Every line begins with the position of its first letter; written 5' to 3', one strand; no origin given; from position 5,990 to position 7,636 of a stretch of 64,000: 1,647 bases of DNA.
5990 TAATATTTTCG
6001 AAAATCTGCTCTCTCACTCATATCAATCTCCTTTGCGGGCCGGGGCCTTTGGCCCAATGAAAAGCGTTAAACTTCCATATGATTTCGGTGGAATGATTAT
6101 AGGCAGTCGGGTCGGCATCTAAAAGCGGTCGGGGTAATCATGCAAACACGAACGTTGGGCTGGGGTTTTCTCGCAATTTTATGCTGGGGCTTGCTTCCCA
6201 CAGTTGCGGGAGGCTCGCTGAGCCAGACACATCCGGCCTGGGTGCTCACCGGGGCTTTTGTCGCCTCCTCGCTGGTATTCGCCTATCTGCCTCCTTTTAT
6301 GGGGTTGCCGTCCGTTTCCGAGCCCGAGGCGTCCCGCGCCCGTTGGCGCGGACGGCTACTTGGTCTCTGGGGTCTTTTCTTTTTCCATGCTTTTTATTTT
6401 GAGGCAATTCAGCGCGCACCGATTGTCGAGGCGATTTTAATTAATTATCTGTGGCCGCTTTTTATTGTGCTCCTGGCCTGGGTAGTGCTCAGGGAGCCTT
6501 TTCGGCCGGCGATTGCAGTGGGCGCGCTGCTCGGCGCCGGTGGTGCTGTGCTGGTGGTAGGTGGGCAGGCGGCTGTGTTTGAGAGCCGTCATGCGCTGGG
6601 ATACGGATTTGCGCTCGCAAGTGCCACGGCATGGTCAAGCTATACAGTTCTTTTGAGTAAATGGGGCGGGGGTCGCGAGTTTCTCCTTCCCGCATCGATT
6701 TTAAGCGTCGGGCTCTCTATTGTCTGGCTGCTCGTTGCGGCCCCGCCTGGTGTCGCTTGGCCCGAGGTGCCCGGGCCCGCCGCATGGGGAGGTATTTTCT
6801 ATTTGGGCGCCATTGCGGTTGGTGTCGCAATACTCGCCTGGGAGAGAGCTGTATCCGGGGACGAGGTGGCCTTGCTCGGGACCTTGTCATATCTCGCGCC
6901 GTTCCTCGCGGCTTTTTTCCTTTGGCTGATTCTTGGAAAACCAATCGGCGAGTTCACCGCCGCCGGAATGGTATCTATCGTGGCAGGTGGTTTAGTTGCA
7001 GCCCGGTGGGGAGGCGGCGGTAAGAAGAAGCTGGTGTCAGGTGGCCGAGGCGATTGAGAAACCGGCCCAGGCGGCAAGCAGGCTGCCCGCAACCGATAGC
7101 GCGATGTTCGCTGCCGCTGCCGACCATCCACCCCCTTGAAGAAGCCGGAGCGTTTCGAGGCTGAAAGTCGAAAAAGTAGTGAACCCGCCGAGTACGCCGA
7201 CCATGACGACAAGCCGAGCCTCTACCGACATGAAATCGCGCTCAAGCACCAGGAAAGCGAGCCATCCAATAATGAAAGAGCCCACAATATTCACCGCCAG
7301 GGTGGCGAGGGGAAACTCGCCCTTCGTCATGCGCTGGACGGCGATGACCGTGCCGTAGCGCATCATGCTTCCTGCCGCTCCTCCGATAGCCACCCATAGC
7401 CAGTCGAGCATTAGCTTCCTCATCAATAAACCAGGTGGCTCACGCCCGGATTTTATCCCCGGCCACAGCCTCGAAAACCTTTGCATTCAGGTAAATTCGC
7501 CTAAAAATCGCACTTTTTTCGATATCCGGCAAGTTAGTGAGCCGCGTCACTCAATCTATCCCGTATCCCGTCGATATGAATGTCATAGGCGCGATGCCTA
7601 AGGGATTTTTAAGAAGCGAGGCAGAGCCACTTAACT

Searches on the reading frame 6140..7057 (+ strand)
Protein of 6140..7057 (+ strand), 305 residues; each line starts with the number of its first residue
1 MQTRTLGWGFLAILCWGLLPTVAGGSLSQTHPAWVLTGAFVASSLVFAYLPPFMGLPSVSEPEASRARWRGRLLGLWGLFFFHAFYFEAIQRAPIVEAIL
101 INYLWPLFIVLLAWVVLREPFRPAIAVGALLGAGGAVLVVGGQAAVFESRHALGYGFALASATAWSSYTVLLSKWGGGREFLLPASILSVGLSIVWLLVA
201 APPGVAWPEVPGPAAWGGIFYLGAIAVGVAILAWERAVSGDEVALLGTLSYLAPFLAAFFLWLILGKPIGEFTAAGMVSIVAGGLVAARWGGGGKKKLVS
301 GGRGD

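Call 64: search_protein_families(library=pfam, proteins=[window:6140-7057:+], max_evalue=0.0001)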
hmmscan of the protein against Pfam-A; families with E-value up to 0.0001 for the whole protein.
window:6140-7057:+ (305 aa): 1 family
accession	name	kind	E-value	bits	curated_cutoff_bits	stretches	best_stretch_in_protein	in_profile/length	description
PF00892.27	EamA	-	7.7e-26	91.4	28.2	2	6-140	4-134/135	EamA-like transporter family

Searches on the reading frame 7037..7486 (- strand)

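Call 64: search_protein_families(library=pfam, proteins=[window:7037-7486:-], max_evalue=0.0001)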
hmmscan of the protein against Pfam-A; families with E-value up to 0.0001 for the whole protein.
window:7037-7486:- (149 aa): 1 family
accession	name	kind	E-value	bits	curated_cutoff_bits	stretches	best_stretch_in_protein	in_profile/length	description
PF02537.21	CRCB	-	2.2e-28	99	32.9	1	30-143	1-103/103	CrcB-like protein, Camphor Resistance (CrcB)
